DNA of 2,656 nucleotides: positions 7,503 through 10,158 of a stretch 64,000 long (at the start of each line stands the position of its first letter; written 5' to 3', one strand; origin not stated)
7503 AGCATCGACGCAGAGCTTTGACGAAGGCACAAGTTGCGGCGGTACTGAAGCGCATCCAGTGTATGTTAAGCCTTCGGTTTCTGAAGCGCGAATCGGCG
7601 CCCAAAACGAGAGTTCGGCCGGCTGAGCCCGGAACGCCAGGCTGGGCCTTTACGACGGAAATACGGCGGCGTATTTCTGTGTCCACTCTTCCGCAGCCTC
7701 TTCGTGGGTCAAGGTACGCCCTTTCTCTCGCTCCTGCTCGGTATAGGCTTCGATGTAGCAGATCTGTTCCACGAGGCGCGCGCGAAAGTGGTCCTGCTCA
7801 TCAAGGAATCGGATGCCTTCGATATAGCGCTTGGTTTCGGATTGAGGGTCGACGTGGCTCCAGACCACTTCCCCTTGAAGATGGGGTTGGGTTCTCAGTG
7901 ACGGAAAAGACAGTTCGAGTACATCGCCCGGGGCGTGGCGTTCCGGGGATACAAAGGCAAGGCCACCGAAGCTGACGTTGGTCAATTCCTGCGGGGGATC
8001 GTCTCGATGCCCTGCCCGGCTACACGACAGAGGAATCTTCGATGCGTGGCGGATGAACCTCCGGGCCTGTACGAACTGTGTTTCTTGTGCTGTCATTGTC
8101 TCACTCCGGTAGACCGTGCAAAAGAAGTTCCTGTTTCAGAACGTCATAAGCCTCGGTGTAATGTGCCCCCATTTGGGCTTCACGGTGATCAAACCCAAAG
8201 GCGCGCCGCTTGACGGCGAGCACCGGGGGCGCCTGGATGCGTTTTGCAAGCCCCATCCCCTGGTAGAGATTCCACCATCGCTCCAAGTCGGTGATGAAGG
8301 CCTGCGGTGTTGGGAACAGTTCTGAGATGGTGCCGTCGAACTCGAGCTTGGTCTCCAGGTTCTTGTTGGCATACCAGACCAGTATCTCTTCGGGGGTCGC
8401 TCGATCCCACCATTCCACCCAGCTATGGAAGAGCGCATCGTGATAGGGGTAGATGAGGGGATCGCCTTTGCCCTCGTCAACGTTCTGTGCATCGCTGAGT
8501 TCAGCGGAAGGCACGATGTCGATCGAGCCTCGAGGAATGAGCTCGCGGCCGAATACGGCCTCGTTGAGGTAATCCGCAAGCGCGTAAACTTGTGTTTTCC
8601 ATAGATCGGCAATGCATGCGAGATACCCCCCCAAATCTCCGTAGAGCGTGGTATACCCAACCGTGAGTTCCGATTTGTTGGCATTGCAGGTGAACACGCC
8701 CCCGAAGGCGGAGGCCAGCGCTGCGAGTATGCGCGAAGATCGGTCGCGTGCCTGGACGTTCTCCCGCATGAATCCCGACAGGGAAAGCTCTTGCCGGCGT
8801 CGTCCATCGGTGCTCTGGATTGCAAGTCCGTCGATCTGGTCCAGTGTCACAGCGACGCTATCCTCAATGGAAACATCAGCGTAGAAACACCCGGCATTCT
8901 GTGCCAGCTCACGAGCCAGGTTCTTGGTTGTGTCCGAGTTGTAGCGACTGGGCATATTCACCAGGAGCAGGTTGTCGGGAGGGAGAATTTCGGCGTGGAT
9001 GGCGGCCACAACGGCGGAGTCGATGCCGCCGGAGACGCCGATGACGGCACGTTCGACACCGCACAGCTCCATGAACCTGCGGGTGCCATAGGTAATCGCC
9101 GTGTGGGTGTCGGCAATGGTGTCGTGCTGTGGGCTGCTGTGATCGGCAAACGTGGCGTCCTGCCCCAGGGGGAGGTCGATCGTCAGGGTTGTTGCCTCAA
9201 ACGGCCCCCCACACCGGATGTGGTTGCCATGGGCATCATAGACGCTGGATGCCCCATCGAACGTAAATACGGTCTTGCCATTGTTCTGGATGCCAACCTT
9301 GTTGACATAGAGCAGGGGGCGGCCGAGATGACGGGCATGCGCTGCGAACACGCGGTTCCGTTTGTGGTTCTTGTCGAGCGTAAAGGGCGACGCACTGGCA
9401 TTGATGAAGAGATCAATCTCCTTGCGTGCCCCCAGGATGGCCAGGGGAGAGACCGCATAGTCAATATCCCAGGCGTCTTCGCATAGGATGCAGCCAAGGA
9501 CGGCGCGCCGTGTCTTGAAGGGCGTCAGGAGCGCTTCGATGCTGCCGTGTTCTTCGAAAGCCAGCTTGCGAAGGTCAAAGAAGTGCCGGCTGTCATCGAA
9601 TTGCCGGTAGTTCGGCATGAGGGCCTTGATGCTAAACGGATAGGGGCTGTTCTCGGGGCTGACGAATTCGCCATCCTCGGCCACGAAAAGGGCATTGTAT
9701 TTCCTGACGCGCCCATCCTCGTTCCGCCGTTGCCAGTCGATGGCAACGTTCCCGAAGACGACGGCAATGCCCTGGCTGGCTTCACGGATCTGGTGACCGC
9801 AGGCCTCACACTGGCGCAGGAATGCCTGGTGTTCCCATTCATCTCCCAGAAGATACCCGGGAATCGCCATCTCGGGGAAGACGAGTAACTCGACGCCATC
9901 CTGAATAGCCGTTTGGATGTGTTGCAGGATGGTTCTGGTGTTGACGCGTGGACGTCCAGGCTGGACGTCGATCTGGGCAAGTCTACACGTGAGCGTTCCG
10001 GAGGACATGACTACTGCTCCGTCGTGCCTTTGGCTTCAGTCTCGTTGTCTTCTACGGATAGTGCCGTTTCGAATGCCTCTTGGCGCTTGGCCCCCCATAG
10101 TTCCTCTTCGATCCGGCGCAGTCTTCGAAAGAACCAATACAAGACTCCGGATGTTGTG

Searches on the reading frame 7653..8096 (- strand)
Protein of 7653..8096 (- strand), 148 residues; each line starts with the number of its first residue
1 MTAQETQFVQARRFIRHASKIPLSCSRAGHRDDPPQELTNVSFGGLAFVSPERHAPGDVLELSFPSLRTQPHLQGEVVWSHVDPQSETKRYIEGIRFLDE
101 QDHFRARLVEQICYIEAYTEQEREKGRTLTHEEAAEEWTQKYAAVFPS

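Call 14: search_protein_families(library=pfam, proteins=[window:7653-8096:-], max_evalue=0.01)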
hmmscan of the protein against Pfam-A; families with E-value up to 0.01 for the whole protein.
window:7653-8096:- (148 aa): 1 family
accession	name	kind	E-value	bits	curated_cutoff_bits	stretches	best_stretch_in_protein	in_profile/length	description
PF07238.19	PilZ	-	2e-11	44.5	22.5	1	10-110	1-98/102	PilZ domain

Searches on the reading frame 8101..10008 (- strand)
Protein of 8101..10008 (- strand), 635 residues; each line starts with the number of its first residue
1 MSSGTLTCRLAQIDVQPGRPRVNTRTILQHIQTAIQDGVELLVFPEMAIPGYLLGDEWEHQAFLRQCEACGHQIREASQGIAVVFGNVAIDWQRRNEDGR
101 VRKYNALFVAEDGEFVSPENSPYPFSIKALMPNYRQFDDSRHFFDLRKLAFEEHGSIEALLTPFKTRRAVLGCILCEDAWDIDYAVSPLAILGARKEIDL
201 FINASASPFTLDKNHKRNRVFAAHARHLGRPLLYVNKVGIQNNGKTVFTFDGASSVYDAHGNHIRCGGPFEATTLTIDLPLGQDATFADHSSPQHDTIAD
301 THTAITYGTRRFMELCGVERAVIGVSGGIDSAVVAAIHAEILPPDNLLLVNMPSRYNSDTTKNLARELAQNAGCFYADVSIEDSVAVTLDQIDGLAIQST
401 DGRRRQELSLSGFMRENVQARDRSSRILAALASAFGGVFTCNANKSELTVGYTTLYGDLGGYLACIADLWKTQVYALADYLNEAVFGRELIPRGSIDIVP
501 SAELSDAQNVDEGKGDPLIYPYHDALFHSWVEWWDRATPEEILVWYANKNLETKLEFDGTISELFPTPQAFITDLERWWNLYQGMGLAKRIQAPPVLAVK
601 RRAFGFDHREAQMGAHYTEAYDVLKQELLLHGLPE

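Call 14: search_protein_families(library=pfam, proteins=[window:8104-10008:-], max_evalue=0.01)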
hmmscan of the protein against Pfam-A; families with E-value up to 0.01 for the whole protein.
window:8104-10008:- (635 aa): 2 families
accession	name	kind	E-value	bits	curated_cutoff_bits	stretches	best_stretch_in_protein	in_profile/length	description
PF02540.23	NAD_synthase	-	3.3e-36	125.1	21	1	311-528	11-203/242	NAD synthase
PF00795.27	CN_hydrolase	-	3.2e-12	46.7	23.2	1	19-282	13-249/256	Carbon-nitrogen hydrolase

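Call 15: find_encoding_contigs(protein=window:8101-10008:-, flank=10000, max_places=10)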
Protein window:8101-10008:- (635 aa): 24 contigs read that carry it; 10 places shown.
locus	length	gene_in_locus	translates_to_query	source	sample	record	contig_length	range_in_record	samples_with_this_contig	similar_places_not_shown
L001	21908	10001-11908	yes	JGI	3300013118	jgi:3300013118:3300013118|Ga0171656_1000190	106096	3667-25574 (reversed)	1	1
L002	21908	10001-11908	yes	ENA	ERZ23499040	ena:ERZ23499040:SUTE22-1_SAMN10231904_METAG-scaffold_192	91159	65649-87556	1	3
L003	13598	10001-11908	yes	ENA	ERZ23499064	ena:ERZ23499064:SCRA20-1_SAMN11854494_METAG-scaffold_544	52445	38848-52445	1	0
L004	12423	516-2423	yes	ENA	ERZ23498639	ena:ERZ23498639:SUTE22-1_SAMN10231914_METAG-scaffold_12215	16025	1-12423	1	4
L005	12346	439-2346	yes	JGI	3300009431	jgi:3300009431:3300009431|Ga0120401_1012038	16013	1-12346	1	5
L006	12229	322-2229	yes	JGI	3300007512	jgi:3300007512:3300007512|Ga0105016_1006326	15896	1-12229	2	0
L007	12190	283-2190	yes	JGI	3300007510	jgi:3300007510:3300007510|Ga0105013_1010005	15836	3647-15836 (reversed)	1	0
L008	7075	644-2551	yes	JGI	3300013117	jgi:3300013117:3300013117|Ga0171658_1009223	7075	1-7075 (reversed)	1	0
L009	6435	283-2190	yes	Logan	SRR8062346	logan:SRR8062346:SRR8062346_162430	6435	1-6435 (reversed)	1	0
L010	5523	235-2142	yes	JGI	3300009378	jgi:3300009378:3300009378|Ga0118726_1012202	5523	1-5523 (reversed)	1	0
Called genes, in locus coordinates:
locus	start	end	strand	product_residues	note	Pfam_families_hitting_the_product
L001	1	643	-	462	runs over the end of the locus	PF01235:Na_Ala_symp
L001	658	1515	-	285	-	PF00009:GTP_EFTU (weak), PF00071:Ras (faint), PF00350:Dynamin_N (faint), PF01926:MMR_HSR1, PF03193:RsgA_GTPase (faint), PF07650:KH_2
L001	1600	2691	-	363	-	PF20583:DUF6786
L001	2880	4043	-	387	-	PF01261:AP_endonuc_2 (weak)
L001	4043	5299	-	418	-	PF13685:Fe-ADH_2 (faint), PF01761:DHQ_synthase, PF24621:DHQS_C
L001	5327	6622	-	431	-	PF01663:Phosphodiest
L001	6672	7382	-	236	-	PF01040:UbiA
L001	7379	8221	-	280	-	PF01026:TatD_DNase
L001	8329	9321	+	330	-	PF08100:Dimerisation, PF00891:Methyltransf_2, PF13489:Methyltransf_23 (weak), PF08241:Methyltransf_11 (weak), PF08242:Methyltransf_12 (faint), PF13649:Methyltransf_25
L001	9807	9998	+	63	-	-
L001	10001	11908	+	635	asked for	PF00795:CN_hydrolase, PF02540:NAD_synthase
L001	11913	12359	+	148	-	PF07238:PilZ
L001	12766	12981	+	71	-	-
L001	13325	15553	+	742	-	PF00989:PAS (faint), PF13188:PAS_8 (weak), PF13426:PAS_9 (weak), PF07730:HisKA_3, PF02518:HATPase_c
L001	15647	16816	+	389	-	PF04015:DUF362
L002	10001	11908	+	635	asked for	PF00795:CN_hydrolase, PF02540:NAD_synthase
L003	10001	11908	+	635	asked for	PF00795:CN_hydrolase, PF02540:NAD_synthase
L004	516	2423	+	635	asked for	PF00795:CN_hydrolase, PF02540:NAD_synthase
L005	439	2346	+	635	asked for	PF00795:CN_hydrolase, PF02540:NAD_synthase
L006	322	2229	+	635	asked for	PF00795:CN_hydrolase, PF02540:NAD_synthase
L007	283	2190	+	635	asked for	PF00795:CN_hydrolase, PF02540:NAD_synthase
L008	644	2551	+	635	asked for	PF00795:CN_hydrolase, PF02540:NAD_synthase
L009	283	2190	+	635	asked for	PF00795:CN_hydrolase, PF02540:NAD_synthase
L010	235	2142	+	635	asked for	PF00795:CN_hydrolase, PF02540:NAD_synthase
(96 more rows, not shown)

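Call 25: find_homologous_proteins(query=window:8104-10008:-, max_evalue=1e-50)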
Query window:8104-10008:- (635 aa): 5065 proteins with E <= 1e-50 among 8000 candidates; the best 120 are listed.
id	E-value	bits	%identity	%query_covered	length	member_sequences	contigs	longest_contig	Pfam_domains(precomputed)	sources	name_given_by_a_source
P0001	0.0e+0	1470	100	100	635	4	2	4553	PF00795.28,PF02540.24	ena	-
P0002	0.0e+0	1324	89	100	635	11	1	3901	PF00795.28,PF02540.24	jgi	jgi:NAD+ synthase (glutamine-hydrolysing)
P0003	0.0e+0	1307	87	100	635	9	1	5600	PF00795.28,PF02540.24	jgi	-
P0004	0.0e+0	1225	81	99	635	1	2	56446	PF00795.28,PF02540.24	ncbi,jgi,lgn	jgi:NAD+ synthase (glutamine-hydrolysing)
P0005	0.0e+0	1204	81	99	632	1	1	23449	PF00795.28,PF02540.24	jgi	jgi:NAD+ synthase (glutamine-hydrolysing)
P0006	0.0e+0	1200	80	99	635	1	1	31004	PF00795.28,PF02540.24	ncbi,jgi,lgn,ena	-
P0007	0.0e+0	1199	80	99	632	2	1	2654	PF00795.28,PF02540.24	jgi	jgi:NAD+ synthase (glutamine-hydrolysing)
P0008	0.0e+0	1192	80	99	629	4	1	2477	PF00795.28,PF02540.24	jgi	jgi:NAD+ synthase (glutamine-hydrolysing)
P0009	0.0e+0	1183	80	100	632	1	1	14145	PF00795.28,PF02540.24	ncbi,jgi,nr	ncbi:MAG: NAD(+) synthase [Verrucomicrobia bacterium]|jgi:NAD+ synthase (glutamine-hydrolysing)|nr:N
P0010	0.0e+0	1180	79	99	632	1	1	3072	PF00795.28,PF02540.24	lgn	-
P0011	0.0e+0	1175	77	100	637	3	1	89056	PF00795.28,PF02540.24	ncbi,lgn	-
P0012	0.0e+0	1162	78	99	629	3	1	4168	PF00795.28,PF02540.24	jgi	-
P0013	0.0e+0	1127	76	98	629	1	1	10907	PF00795.28,PF02540.24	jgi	-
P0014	0.0e+0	1096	74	99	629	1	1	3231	PF00795.28,PF02540.24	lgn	-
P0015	0.0e+0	1077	73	98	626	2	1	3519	PF00795.28,PF02540.24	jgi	jgi:NAD+ synthase (glutamine-hydrolysing)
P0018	0.0e+0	1028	70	99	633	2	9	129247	PF00795.28,PF02540.24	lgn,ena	-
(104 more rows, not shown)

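Call 26: find_encoding_contigs(protein=P0002, flank=4000, max_places=4)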
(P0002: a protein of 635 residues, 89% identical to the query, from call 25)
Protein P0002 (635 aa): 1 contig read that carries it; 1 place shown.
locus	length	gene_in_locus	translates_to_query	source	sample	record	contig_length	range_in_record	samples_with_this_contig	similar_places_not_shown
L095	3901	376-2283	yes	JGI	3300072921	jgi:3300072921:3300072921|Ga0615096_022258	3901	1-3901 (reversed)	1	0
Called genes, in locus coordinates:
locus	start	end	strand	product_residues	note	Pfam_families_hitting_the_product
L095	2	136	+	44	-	?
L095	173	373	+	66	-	-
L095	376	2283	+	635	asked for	PF00795:CN_hydrolase, PF02540:NAD_synthase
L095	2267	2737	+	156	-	PF07238:PilZ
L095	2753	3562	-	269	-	PF00684:DnaJ_CXXCXGXG (faint)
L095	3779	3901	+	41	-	?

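Call 27: find_encoding_contigs(protein=P0003, flank=4000, max_places=4)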
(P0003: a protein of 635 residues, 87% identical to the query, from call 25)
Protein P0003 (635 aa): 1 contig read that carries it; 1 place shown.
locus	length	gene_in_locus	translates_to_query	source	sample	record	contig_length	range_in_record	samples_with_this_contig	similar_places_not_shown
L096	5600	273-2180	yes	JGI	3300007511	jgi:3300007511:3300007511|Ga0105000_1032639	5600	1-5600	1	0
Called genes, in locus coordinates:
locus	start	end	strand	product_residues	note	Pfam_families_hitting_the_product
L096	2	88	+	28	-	?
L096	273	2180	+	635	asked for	PF00795:CN_hydrolase, PF02540:NAD_synthase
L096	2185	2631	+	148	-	PF07238:PilZ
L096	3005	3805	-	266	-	PF00684:DnaJ_CXXCXGXG (faint)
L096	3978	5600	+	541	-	?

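Call 28: find_encoding_contigs(protein=P0004, flank=4000, max_places=3)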
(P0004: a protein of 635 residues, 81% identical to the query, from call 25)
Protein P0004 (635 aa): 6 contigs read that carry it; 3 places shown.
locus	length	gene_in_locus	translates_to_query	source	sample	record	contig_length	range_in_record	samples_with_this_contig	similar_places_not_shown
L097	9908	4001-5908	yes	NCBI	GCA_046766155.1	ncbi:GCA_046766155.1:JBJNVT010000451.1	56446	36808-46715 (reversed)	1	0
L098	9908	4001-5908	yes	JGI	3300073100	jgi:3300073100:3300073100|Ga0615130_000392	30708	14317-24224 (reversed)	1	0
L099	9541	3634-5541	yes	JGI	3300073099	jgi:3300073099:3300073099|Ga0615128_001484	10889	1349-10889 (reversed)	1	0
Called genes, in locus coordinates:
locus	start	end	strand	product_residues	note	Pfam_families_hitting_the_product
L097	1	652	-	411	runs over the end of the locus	PF13685:Fe-ADH_2 (weak), PF01761:DHQ_synthase, PF24621:DHQS_C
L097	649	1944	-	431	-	PF01663:Phosphodiest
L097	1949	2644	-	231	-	PF01040:UbiA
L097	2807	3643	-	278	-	PF01026:TatD_DNase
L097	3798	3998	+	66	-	-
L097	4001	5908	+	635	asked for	PF00795:CN_hydrolase, PF02540:NAD_synthase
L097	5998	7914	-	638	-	PF03781:FGE-sulfatase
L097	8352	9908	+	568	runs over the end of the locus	PF08497:Radical_SAM_N, PF04055:Radical_SAM (weak)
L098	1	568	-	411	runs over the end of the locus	PF13685:Fe-ADH_2 (weak), PF01761:DHQ_synthase, PF24621:DHQS_C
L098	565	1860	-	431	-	PF01663:Phosphodiest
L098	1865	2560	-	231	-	PF01040:UbiA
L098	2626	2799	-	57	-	-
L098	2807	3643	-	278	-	PF01026:TatD_DNase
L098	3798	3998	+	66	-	-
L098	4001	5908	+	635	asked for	PF00795:CN_hydrolase, PF02540:NAD_synthase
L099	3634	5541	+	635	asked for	PF00795:CN_hydrolase, PF02540:NAD_synthase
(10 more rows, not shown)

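Call 41: find_encoding_contigs(protein=P0011, flank=4000, max_places=2)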
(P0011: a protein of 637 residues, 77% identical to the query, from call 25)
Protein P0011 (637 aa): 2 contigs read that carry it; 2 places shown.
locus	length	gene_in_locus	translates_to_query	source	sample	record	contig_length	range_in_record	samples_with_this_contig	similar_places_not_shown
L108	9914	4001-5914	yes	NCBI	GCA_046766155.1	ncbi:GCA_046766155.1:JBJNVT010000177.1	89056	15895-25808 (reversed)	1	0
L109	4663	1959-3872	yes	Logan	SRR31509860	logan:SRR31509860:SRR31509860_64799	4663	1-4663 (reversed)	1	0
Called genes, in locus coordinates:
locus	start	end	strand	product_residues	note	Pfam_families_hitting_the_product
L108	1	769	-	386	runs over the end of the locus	-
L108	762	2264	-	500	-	PF01943:Polysacc_synt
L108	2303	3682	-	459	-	PF04932:Wzy_C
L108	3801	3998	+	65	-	-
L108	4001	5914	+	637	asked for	PF00795:CN_hydrolase, PF02540:NAD_synthase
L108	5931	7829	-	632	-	PF03781:FGE-sulfatase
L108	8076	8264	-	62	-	-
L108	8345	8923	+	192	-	PF04542:Sigma70_r2, PF08281:Sigma70_r4_2, PF04545:Sigma70_r4 (weak)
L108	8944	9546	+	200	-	-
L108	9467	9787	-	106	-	PF02410:RsfS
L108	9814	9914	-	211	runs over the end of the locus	PF01467:CTP_transf_like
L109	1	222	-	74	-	?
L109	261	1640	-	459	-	PF04932:Wzy_C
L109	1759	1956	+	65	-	-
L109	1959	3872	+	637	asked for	PF00795:CN_hydrolase, PF02540:NAD_synthase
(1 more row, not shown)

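Call 42: find_encoding_contigs(protein=P0006, flank=4000, max_places=2)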
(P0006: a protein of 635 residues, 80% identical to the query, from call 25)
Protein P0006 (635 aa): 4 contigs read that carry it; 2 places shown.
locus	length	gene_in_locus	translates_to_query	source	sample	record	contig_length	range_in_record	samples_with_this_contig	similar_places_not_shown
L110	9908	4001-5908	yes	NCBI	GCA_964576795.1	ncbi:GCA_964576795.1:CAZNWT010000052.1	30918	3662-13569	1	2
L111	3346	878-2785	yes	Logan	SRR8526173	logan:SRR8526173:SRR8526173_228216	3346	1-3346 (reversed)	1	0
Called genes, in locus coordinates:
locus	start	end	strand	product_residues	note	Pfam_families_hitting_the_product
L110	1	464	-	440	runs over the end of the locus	PF01663:Phosphodiest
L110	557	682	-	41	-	-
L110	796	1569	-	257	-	PF01040:UbiA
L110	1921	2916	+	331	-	PF08100:Dimerisation, PF00891:Methyltransf_2, PF13489:Methyltransf_23, PF02353:CMAS (weak), PF05175:MTS (weak), PF08241:Methyltransf_11, PF08242:Methyltransf_12 (weak), PF13649:Methyltransf_25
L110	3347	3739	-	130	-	PF02896:PEP-utilizers_C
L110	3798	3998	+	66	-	-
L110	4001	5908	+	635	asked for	PF00795:CN_hydrolase, PF02540:NAD_synthase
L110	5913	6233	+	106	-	-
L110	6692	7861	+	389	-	PF04015:DUF362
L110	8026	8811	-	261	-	PF00702:Hydrolase, PF13344:Hydrolase_6, PF13419:HAD_2 (weak), PF13242:Hydrolase_like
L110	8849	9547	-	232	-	-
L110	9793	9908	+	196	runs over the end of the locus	-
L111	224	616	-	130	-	PF02896:PEP-utilizers_C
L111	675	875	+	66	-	-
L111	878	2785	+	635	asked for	PF00795:CN_hydrolase, PF02540:NAD_synthase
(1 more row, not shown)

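Call 43: find_encoding_contigs(protein=P0018, flank=4000, max_places=2)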
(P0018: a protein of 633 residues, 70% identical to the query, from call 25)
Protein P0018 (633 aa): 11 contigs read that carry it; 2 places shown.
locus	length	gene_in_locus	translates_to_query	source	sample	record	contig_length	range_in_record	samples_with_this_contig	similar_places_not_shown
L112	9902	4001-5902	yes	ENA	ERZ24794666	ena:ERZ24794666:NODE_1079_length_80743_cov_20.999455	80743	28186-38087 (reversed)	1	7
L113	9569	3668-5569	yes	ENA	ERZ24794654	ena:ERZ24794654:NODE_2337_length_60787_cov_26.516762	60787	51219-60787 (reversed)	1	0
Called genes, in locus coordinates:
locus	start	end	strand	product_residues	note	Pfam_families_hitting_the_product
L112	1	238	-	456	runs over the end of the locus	-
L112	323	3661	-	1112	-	PF25470:DUF7901, PF20009:GEVED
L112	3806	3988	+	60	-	-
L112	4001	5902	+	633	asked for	PF00795:CN_hydrolase, PF02540:NAD_synthase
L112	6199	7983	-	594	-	-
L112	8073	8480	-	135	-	PF02021:UPF0102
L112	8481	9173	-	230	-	PF01351:RNase_HII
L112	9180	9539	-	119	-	PF01245:Ribosomal_L19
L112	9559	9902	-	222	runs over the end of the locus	PF01746:tRNA_m1G_MT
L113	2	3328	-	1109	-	?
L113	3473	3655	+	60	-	-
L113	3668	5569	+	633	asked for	PF00795:CN_hydrolase, PF02540:NAD_synthase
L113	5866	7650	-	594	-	-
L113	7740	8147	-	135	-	PF02021:UPF0102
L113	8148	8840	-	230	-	PF01351:RNase_HII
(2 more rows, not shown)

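Call 76: find_encoding_contigs(protein=P0005, flank=3000, max_places=2)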
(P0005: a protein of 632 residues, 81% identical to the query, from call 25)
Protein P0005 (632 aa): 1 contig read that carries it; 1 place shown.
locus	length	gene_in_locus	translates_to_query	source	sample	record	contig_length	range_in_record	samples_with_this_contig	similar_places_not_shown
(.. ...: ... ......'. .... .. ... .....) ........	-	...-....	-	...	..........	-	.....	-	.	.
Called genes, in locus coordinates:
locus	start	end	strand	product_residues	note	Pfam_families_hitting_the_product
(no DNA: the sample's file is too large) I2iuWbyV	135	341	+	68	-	-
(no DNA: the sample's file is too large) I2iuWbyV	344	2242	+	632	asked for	PF00795:CN_hydrolase, PF02540:NAD_synthase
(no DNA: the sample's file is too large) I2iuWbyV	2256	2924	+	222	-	PF13489:Methyltransf_23, PF03848:TehB (weak), PF10294:Methyltransf_16, PF05401:NodS (weak), PF13847:Methyltransf_31, PF08241:Methyltransf_11, PF08242:Methyltransf_12, PF13649:Methyltransf_25, +1 more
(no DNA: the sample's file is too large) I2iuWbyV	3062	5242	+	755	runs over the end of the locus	PF00989:PAS (weak), PF08448:PAS_4 (faint), PF13188:PAS_8 (weak), PF13426:PAS_9, PF07730:HisKA_3, PF13581:HATPase_c_2 (weak), PF02518:HATPase_c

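Call 77: find_encoding_contigs(protein=P0009, flank=3000, max_places=2)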
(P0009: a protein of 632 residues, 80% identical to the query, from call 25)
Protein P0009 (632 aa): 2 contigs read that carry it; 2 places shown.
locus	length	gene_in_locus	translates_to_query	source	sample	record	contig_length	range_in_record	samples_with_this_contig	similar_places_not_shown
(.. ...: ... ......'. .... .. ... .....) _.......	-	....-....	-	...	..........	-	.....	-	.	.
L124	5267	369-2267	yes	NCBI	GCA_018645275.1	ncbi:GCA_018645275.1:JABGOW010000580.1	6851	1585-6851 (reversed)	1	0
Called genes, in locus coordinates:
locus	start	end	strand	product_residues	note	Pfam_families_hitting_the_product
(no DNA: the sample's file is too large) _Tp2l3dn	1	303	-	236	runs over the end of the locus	PF01040:UbiA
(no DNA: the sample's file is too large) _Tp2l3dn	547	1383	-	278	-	PF01026:TatD_DNase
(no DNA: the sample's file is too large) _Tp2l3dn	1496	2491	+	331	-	PF08100:Dimerisation, PF00891:Methyltransf_2, PF05175:MTS (weak), PF13489:Methyltransf_23, PF08241:Methyltransf_11, PF08242:Methyltransf_12 (weak), PF13649:Methyltransf_25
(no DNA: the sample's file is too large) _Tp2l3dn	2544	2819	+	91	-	-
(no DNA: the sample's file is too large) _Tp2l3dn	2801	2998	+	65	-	-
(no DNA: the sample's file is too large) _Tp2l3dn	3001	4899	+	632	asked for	PF00795:CN_hydrolase, PF02540:NAD_synthase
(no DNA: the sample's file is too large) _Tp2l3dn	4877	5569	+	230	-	PF10294:Methyltransf_16, PF13489:Methyltransf_23, PF06325:PrmA (weak), PF13847:Methyltransf_31, PF08241:Methyltransf_11, PF08242:Methyltransf_12, PF13649:Methyltransf_25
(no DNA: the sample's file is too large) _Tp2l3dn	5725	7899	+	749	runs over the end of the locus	PF00989:PAS (weak), PF13188:PAS_8 (weak), PF13426:PAS_9 (weak), PF07730:HisKA_3, PF02518:HATPase_c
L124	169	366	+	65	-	-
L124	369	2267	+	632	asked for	PF00795:CN_hydrolase, PF02540:NAD_synthase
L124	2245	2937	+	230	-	PF10294:Methyltransf_16, PF13489:Methyltransf_23, PF06325:PrmA (weak), PF13847:Methyltransf_31, PF08241:Methyltransf_11, PF08242:Methyltransf_12, PF13649:Methyltransf_25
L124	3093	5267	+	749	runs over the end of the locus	PF00989:PAS (weak), PF13188:PAS_8 (weak), PF13426:PAS_9 (weak), PF07730:HisKA_3, PF02518:HATPase_c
